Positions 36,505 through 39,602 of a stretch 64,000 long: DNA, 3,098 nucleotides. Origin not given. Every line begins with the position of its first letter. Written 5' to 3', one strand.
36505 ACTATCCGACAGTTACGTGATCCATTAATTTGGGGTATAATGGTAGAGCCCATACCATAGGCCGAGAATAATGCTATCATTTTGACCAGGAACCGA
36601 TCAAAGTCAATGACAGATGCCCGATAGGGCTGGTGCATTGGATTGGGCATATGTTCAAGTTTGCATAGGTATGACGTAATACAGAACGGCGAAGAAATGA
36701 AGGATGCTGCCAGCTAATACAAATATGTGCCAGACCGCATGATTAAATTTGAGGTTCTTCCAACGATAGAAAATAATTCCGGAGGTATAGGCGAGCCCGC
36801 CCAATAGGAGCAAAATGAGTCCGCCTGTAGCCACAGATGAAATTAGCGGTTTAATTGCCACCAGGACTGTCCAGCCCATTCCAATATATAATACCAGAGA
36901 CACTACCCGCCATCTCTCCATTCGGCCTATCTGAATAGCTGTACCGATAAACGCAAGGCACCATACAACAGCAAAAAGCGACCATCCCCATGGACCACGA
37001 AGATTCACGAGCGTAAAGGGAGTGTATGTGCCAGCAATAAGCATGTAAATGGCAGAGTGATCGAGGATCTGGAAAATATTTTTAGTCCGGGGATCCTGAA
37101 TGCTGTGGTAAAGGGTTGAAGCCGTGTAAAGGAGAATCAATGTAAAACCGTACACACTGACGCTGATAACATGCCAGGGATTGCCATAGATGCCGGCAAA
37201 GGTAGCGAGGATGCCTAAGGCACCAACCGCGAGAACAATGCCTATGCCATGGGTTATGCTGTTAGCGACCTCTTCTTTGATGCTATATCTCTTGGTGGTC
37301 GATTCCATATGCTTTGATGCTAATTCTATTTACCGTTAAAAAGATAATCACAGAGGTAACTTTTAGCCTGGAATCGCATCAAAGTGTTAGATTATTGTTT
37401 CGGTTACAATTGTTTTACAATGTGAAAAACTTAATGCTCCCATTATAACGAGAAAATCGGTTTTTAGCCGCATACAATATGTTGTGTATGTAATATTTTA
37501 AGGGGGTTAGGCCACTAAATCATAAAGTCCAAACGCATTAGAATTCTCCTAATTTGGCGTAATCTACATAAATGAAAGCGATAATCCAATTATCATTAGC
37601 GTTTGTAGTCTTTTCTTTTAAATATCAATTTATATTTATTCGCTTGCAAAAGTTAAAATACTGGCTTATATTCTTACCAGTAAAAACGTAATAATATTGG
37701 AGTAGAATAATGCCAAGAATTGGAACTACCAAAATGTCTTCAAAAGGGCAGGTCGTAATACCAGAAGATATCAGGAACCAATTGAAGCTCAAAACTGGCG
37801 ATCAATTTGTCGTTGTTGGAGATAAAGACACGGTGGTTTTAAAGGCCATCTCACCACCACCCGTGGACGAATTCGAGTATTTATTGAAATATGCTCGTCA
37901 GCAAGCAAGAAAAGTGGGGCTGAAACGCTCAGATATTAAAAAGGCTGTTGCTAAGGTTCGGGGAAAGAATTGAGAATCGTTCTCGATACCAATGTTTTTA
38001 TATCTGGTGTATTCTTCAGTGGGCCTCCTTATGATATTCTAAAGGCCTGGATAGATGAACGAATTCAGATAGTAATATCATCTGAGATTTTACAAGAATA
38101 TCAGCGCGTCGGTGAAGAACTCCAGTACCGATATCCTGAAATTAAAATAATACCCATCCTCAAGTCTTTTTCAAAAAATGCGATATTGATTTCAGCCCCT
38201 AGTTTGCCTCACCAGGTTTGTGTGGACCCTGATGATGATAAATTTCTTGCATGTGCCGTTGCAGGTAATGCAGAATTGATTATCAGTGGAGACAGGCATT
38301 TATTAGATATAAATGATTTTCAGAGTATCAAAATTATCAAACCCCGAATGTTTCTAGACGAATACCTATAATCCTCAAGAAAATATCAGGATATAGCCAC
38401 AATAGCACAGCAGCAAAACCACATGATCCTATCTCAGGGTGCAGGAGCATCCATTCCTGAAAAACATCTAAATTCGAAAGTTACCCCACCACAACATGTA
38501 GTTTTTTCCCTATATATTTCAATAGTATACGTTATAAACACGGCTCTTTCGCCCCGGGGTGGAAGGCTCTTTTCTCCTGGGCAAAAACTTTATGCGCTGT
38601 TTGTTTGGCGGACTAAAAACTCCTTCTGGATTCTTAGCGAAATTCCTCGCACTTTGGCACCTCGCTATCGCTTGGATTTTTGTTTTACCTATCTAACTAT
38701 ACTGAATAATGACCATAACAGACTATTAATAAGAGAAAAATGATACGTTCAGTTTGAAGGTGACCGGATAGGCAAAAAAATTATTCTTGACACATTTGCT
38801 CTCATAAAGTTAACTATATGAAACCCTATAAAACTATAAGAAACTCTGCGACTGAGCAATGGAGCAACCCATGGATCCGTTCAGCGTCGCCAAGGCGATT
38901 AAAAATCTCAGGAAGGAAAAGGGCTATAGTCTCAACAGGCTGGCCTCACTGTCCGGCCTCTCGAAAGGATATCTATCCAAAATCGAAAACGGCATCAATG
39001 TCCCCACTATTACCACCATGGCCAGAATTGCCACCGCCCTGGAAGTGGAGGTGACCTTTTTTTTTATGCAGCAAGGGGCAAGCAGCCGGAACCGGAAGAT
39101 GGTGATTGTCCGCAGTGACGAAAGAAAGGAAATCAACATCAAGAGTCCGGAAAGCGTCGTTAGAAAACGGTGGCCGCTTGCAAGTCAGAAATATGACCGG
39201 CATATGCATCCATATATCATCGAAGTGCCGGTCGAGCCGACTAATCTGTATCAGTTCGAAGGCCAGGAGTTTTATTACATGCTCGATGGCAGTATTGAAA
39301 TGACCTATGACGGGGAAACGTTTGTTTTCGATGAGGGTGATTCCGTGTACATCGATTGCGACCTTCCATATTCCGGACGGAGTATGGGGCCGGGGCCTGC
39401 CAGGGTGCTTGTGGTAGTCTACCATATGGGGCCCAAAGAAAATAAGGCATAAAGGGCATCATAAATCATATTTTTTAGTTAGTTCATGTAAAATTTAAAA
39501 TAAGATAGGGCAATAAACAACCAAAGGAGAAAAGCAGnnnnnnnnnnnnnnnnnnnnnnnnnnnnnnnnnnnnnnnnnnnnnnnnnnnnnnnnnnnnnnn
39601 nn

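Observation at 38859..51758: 13-kb island pairing corrinoid-less MttB-family proteins with FGGY kinases and flavin/NAD oxidoreductases: candidate novel catabolic pathway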

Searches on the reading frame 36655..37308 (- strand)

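Call 16: search_protein_families(library=pfam, proteins=[window:36655-37308:-], max_evalue=0.00001)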
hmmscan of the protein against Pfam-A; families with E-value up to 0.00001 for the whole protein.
window:36655-37308:- (217 aa): 1 family
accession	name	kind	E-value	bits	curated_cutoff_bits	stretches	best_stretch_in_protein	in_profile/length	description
PF03006.26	HlyIII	-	2.8e-42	145.3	26.2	1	9-205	2-224/224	Haemolysin-III related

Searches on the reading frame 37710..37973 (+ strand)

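Call 81: search_protein_families(library=pfam, proteins=[window:37710-37973:+], max_evalue=0.0001)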
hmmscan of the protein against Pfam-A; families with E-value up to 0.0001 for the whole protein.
window:37710-37973:+ (87 aa): 1 family
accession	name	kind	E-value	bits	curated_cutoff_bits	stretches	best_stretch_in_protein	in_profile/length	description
PF04014.23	MazE_antitoxin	-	3.2e-08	33.8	24.7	1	7-50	2-46/48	Antidote-toxin recognition MazE, bacterial antitoxin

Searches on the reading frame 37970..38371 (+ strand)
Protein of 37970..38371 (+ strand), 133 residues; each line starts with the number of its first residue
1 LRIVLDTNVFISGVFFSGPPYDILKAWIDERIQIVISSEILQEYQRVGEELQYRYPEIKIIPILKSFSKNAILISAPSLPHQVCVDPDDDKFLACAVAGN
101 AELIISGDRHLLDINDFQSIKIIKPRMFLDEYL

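Call 16: search_protein_families(library=pfam, proteins=[window:37970-38371:+], max_evalue=0.00001)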
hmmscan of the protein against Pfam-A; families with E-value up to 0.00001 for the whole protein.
window:37970-38371:+ (133 aa): 2 families
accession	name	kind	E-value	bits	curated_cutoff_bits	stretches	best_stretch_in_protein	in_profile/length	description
PF13470.12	PIN_3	-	3.1e-22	80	27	1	2-110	1-115/115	PIN domain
PF01850.27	PIN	-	1e-07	33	23.6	1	3-114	1-117/120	PIN domain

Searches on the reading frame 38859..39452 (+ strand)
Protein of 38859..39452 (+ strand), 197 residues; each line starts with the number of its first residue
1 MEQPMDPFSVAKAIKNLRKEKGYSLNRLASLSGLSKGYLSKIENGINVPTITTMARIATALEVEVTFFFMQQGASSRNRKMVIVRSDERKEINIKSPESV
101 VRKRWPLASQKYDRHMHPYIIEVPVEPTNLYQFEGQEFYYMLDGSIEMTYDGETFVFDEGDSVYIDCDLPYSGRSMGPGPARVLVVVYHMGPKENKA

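Call 3: search_protein_families(library=pfam, proteins=[window:38859-39452:+])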
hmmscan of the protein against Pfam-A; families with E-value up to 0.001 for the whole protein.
window:38859-39452:+ (197 aa): 6 families
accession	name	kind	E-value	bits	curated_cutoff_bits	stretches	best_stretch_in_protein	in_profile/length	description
PF01381.28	HTH_3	-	1.2e-14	54.5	23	1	14-67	1-54/55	Helix-turn-helix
PF07883.17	Cupin_2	-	2.4e-11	43.6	27.2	1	134-187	17-70/70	Cupin domain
PF13560.12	HTH_31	-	1.1e-09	38.9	27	1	14-64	6-57/64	Helix-turn-helix domain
PF12844.13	HTH_19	-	1.1e-09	38.4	30.2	1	12-65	2-55/64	Helix-turn-helix domain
PF13443.12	HTH_26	-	2.2e-06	28.2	22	1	14-64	2-53/63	Cro/C1-type HTH DNA-binding domain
PF05899.18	Cupin_3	-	5.9e-06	26.3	23.5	1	132-165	22-56/74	EutQ-like cupin domain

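Call 4: search_protein_families(library=ncbifam, proteins=[window:38859-39452:+], max_evalue=0.00001)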
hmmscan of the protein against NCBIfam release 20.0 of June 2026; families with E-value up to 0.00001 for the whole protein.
window:38859-39452:+ (197 aa): 7 families
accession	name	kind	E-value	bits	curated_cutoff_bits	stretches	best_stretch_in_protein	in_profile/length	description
NF007408.0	PRK09943.1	equivalog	6.9e-14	51.8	211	1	9-182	7-175/185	HTH-type transcriptional regulator PuuR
NF046032.1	TransRegSlrRBacil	equivalog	5.6e-12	46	250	1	11-69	3-62/149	HTH-type transcriptional regulator SlrR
NF041951.1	phage_RstR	subfamily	4.2e-09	36.6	80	1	9-84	2-77/108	RstR family transcriptional repressor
NF006015.0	PRK08154.1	subfamily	1.4e-08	34.3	204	1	10-107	31-128/314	anaerobic benzoate catabolism transcriptional regulator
NF038139.1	Reg_Aceta_RamB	equivalog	1.7e-06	26.9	700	1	11-73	4-66/465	acetate metabolism transcriptional regulator RamB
NF007271.0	PRK09726.1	equivalog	2.9e-06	27.2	79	1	6-72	9-75/88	type II toxin-antitoxin system antitoxin HipB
TIGR03070.1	couple_hipB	subfamily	6.8e-06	25.9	71.65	1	11-64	4-57/58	type II toxin-antitoxin system Y4mF family antitoxin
